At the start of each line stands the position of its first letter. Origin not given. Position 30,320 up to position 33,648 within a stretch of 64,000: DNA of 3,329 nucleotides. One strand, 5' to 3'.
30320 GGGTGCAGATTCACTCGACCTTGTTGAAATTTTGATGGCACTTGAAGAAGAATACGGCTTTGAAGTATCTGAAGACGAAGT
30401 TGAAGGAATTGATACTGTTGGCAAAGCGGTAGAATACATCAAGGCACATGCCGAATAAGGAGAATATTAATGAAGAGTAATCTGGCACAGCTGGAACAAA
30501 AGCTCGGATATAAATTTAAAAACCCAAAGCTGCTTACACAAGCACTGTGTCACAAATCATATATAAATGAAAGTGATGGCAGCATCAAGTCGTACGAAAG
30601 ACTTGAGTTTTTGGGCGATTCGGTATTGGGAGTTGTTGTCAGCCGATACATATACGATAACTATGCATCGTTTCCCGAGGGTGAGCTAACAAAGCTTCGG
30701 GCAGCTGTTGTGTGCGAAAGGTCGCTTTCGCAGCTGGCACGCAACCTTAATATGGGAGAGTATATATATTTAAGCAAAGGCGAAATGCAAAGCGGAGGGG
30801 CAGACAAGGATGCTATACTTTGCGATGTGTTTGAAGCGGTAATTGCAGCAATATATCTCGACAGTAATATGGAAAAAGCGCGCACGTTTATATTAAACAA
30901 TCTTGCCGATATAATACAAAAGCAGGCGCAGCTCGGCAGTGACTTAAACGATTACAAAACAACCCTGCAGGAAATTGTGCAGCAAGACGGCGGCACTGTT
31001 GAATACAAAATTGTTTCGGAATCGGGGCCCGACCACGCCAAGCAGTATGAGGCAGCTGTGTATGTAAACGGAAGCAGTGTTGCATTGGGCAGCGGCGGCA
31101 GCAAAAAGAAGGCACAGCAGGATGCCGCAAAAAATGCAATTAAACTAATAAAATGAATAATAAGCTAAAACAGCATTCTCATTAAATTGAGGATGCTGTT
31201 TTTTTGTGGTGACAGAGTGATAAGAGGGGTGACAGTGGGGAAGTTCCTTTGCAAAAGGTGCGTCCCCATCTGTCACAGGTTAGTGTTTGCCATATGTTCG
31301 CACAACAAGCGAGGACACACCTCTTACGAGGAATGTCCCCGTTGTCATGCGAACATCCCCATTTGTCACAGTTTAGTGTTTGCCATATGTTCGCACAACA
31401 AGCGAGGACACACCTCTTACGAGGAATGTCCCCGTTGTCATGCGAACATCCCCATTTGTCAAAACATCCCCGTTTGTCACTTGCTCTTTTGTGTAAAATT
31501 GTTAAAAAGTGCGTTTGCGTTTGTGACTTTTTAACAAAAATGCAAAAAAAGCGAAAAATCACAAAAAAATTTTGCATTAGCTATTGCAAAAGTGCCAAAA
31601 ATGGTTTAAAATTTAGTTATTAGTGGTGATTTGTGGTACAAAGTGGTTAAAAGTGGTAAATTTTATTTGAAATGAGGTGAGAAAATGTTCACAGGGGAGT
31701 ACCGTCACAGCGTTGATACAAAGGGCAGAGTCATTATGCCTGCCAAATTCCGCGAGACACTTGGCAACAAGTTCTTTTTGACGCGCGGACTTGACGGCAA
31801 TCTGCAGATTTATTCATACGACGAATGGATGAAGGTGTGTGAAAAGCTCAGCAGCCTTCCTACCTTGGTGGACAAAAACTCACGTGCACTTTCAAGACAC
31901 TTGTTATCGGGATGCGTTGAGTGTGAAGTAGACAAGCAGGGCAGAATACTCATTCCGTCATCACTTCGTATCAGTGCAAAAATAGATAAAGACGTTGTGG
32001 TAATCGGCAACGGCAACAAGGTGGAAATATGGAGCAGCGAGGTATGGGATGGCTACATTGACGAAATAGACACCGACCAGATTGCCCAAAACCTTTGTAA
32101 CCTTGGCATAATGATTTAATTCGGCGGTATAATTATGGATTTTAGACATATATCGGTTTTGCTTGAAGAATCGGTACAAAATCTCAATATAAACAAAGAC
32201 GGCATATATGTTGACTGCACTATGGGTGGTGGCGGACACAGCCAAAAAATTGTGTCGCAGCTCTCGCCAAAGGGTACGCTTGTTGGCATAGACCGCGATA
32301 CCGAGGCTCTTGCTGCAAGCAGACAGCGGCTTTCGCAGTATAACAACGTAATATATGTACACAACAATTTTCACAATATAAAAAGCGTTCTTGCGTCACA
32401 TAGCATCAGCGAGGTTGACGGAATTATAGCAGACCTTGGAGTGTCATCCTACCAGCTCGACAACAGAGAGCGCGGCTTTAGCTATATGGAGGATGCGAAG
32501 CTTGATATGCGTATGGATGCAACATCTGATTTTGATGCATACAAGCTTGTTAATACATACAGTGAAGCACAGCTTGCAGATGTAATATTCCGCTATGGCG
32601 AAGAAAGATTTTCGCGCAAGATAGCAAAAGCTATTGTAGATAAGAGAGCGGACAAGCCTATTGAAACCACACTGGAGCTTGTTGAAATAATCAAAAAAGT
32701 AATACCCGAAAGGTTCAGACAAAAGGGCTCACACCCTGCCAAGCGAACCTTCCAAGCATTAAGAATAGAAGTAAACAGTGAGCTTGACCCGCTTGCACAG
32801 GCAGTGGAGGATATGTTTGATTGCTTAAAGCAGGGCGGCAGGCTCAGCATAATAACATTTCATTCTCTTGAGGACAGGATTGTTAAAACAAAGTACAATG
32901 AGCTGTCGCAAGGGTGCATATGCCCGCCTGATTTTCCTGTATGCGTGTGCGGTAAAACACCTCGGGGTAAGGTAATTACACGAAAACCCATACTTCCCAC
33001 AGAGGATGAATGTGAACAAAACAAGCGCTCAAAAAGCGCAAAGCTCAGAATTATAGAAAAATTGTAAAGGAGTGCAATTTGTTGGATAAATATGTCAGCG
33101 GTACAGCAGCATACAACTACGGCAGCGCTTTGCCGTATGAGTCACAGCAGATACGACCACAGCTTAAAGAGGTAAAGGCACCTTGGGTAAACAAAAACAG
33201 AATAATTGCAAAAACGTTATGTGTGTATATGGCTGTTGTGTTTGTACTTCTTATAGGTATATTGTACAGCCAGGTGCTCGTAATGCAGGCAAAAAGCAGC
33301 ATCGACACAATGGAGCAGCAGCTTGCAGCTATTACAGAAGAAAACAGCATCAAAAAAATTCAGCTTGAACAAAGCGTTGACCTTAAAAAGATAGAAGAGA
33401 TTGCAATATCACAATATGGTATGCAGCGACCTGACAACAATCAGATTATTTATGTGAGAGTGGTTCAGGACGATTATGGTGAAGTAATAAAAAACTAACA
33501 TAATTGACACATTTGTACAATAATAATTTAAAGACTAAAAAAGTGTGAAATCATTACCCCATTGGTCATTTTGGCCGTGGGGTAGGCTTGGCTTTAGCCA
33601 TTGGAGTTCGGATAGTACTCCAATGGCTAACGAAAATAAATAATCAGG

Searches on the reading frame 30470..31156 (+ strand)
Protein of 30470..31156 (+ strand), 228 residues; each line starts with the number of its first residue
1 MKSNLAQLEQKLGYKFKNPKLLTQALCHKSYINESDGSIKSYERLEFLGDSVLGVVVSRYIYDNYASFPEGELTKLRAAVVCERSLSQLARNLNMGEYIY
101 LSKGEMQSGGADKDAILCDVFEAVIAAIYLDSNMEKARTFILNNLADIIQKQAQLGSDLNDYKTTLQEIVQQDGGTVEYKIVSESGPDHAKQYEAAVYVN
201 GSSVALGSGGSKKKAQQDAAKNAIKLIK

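Call 12: search_protein_families(library=pfam, proteins=[window:30470-31156:+])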
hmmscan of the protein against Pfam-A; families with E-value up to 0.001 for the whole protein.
window:30470-31156:+ (228 aa): 5 families
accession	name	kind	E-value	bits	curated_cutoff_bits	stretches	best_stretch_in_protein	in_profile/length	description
PF14622.11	Ribonucleas_3_3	-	5.7e-40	136.9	35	1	18-146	1-125/128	Ribonuclease-III-like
PF00636.31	Ribonuclease_3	-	8.9e-25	87.9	27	1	43-132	1-101/102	Ribonuclease III domain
PF00035.32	dsrm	-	2.4e-18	66.9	23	1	162-225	1-64/66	Double-stranded RNA binding motif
PF22935.1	RM44_endonuclase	-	2.2e-06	28.2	27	1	6-128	7-139/139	Large ribosomal subunit protein mL44, endonuclease domain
PF24995.1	DSRM_2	-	3.6e-05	24.6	27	1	163-226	10-76/79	dsRNA binding domain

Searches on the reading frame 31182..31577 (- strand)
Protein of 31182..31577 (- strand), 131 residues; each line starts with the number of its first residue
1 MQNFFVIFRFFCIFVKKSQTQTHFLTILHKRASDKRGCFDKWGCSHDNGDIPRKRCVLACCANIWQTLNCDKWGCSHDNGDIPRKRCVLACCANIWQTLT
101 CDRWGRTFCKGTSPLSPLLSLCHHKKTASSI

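Call 21: find_homologous_proteins(query=window:31182-31577:-, max_evalue=0.001)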
Query window:31182-31577:- (131 aa): 2 proteins with E <= 0.001 among 26 candidates.
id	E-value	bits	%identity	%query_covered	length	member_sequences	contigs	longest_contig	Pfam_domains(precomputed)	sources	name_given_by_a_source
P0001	7.2e-89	313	100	100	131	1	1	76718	-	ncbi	-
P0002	8.4e-11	60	56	47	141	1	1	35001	-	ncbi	-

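Call 22: find_encoding_contigs(protein=P0001, flank=10000)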
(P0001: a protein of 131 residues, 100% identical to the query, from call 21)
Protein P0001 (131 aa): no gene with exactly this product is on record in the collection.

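Call 23: find_encoding_contigs(protein=P0002, flank=10000)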
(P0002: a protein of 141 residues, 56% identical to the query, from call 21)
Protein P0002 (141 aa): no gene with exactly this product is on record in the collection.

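Call 24: list_cluster_members(proteins=[P0001, P0002])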
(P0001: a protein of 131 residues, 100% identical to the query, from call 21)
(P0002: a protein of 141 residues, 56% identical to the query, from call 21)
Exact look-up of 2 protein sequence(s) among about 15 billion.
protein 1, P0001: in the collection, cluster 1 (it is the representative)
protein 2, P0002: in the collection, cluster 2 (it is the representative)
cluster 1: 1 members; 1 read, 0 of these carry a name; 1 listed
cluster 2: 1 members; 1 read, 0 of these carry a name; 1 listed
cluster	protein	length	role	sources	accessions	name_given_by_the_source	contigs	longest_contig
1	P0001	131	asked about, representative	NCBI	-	-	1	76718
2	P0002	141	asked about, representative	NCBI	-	-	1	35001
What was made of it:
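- Tried and rejected: Their contigs could not be fetched (calls 21-24).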

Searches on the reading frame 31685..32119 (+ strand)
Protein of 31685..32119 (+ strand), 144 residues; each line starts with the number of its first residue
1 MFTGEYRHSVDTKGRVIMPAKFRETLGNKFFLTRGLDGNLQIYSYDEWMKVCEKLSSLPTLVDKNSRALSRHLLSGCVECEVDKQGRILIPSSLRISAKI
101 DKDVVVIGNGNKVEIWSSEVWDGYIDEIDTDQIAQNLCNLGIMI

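Call 12: search_protein_families(library=pfam, proteins=[window:31685-32119:+])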
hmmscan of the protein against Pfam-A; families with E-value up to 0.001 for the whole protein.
window:31685-32119:+ (144 aa): 1 family
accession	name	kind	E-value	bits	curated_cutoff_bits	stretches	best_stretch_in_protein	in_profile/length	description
PF02381.23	MraZ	-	8.4e-34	115.8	23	2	73-129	1-57/72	MraZ protein, putative antitoxin-like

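Call 71: find_encoding_contigs(protein=window:31685-32119:+, flank=4000, max_places=8)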
Protein window:31685-32119:+ (144 aa): 3 contigs read that carry it; 3 places shown.
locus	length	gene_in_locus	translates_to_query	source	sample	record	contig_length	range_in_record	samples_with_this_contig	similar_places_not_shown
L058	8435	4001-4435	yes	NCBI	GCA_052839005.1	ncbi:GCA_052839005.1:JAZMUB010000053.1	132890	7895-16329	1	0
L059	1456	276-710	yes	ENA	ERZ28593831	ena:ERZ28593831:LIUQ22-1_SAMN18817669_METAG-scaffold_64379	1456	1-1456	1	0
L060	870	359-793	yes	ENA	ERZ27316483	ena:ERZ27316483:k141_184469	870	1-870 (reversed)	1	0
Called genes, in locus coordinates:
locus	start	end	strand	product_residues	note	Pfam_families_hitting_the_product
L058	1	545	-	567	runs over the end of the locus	PF03485:Arg_tRNA_synt_N, PF00133:tRNA-synt_1 (faint), PF00750:tRNA-synt_1d, PF05746:DALR_1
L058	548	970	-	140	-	PF09148:DUF1934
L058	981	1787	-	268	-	PF01177:Asp_Glu_race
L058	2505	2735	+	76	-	PF00550:PP-binding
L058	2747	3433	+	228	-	PF22935:RM44_endonuclase (faint), PF14622:Ribonucleas_3_3, PF00636:Ribonuclease_3, PF00035:dsrm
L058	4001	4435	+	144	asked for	PF02381:MraZ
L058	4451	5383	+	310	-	PF01795:Methyltransf_5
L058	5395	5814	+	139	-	PF04977:DivIC (weak)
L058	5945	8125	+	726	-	PF03717:PBP_dimer, PF00905:Transpeptidase, PF03793:PASTA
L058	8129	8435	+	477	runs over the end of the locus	PF01225:Mur_ligase, PF08245:Mur_ligase_M, PF02875:Mur_ligase_C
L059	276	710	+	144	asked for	PF02381:MraZ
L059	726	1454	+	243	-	?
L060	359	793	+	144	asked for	PF02381:MraZ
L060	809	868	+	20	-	?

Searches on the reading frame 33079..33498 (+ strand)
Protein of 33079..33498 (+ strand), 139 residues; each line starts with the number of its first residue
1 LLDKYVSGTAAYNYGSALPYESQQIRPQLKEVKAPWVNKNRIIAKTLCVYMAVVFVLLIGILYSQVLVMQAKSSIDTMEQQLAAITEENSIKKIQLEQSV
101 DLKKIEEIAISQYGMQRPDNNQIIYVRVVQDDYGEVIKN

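Call 77: search_protein_families(library=pfam, proteins=[window:33079-33498:+], max_evalue=0.0001)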
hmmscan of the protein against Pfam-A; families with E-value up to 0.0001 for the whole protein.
window:33079-33498:+ (139 aa): 1 family
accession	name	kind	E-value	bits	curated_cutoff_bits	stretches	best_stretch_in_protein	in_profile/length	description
PF04977.20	DivIC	-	8.4e-06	26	28.9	1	51-126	2-78/80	Septum formation initiator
